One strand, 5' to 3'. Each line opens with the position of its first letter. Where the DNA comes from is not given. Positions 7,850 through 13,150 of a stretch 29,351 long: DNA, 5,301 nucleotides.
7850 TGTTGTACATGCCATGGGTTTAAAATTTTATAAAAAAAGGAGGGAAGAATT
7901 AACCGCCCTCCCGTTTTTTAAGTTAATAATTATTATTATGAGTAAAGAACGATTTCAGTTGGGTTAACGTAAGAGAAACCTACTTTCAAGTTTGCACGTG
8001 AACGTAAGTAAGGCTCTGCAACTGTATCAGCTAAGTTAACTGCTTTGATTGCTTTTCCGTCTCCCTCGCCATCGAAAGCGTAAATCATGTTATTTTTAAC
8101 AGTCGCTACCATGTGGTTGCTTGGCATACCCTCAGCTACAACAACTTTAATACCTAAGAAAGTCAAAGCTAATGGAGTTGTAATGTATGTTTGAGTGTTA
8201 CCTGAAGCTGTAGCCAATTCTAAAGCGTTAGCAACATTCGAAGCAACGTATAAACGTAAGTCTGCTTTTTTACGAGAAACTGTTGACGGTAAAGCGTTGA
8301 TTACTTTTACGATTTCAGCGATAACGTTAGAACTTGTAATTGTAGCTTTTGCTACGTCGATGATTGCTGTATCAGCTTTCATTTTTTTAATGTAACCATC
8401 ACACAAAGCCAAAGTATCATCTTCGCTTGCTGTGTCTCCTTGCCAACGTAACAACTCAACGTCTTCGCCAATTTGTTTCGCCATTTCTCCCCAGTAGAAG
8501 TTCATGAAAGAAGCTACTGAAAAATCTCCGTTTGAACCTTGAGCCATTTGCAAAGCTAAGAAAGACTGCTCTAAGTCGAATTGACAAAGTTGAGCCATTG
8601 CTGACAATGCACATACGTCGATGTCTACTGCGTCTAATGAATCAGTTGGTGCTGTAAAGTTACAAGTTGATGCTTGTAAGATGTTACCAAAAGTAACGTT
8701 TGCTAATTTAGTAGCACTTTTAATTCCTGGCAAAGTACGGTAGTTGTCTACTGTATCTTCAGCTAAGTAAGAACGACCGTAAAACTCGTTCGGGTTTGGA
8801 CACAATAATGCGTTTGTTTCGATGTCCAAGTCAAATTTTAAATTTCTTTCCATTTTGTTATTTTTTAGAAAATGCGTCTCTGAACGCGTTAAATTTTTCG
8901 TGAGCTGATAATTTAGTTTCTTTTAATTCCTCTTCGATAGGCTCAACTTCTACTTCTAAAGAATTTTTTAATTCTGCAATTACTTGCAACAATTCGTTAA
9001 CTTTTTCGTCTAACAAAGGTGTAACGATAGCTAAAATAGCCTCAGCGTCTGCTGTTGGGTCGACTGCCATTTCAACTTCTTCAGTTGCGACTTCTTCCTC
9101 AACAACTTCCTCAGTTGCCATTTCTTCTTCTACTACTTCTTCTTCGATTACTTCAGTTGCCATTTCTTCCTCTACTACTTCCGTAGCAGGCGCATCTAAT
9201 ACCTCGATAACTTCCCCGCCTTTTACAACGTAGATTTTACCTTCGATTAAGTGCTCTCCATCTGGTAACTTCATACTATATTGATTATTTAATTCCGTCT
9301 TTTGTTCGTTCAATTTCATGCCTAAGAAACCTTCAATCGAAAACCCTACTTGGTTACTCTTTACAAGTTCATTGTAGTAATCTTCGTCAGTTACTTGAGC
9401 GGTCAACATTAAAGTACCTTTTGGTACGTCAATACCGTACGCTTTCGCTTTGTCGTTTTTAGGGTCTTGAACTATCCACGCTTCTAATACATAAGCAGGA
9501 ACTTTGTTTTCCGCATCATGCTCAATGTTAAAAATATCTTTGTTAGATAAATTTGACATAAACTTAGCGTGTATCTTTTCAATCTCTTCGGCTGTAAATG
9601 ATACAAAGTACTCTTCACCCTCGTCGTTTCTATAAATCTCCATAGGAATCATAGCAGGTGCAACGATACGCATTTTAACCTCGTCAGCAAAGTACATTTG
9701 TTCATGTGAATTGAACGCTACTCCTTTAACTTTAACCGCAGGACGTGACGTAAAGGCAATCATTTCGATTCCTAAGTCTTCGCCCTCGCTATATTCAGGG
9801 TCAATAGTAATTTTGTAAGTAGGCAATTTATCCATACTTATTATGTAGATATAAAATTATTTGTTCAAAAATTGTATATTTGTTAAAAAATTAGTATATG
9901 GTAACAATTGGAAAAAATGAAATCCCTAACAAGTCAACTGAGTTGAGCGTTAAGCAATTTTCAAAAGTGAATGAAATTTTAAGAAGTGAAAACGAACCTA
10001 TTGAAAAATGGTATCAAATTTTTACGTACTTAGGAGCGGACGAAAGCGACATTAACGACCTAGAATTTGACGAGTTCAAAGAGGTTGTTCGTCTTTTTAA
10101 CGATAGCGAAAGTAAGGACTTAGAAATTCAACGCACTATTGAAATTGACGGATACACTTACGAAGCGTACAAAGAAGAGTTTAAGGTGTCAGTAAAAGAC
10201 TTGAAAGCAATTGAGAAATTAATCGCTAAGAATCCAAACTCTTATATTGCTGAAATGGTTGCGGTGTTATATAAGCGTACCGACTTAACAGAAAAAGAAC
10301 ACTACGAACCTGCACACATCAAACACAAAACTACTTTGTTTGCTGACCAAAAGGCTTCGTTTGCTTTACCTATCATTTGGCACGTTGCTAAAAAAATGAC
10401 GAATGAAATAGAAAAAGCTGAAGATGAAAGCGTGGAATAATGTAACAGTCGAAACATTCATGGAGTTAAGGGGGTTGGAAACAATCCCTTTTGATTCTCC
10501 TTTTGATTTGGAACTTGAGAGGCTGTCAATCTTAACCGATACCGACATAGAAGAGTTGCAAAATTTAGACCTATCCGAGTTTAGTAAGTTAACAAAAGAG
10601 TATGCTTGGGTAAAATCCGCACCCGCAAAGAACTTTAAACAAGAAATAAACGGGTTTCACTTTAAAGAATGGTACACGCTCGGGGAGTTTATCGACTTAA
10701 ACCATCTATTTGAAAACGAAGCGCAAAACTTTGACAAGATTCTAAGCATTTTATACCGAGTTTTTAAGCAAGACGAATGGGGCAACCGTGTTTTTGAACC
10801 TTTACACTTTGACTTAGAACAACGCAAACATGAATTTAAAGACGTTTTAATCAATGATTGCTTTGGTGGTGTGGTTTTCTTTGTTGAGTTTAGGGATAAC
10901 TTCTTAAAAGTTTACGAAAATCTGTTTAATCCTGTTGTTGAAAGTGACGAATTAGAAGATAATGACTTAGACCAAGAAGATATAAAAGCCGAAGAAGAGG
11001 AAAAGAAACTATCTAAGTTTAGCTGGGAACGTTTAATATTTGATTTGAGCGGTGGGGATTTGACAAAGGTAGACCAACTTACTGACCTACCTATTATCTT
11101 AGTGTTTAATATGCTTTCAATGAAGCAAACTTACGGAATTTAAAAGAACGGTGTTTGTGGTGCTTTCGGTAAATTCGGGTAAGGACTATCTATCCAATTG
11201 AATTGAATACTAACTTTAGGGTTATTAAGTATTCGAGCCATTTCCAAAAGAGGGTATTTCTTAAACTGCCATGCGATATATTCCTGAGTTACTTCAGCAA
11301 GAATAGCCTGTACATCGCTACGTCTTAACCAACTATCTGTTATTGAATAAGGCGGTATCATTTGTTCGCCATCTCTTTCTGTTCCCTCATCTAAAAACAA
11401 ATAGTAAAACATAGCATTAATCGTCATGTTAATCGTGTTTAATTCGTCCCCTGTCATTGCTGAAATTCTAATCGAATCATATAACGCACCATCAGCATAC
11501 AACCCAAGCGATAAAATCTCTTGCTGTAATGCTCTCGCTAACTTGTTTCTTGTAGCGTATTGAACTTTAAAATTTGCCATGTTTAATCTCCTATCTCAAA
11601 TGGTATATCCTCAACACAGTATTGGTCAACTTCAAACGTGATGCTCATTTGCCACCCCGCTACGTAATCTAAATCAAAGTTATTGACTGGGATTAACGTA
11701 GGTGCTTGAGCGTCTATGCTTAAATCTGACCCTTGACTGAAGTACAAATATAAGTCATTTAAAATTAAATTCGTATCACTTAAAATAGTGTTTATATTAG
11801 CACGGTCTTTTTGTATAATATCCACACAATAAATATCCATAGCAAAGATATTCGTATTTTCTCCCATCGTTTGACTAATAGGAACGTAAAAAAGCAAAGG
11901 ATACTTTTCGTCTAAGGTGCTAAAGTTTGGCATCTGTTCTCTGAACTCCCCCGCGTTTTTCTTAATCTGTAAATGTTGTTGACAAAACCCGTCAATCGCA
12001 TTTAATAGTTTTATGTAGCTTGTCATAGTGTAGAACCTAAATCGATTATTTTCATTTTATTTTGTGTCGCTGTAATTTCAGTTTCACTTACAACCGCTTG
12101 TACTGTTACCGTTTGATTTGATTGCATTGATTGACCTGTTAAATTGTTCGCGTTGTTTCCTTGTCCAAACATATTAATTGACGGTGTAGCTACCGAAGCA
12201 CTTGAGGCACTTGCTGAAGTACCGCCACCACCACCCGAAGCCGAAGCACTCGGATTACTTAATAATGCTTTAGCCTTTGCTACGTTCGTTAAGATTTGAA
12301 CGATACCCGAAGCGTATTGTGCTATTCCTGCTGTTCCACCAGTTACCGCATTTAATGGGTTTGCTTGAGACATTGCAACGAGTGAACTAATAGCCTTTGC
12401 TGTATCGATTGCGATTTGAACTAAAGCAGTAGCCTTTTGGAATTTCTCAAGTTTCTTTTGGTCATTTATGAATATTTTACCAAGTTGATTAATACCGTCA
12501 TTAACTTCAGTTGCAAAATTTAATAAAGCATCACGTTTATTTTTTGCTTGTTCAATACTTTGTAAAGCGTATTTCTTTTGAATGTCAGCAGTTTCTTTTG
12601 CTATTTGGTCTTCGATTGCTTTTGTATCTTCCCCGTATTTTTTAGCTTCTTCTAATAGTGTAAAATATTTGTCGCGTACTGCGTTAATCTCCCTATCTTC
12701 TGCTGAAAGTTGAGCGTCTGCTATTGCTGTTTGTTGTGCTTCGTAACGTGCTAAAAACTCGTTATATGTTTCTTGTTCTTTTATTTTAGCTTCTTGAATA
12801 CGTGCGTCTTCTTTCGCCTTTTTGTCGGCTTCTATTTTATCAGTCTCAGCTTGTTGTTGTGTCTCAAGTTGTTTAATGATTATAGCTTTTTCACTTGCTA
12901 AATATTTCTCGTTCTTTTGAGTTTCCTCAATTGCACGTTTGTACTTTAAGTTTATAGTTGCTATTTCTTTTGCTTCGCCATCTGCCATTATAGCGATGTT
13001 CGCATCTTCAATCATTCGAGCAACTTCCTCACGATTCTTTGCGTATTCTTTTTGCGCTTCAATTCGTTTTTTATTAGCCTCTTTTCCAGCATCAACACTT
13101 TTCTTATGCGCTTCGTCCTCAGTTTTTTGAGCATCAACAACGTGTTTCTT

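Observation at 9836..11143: The only opposite-strand genes are an overlapping pair of acidic paralogues with an early-type promoter, embedded in the late structural module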

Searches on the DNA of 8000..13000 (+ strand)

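Call 6: search_dna_similar(query=window:8000-13000:+, collection=phages, mode=near)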
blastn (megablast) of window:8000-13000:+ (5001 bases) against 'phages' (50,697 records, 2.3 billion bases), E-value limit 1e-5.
No match.
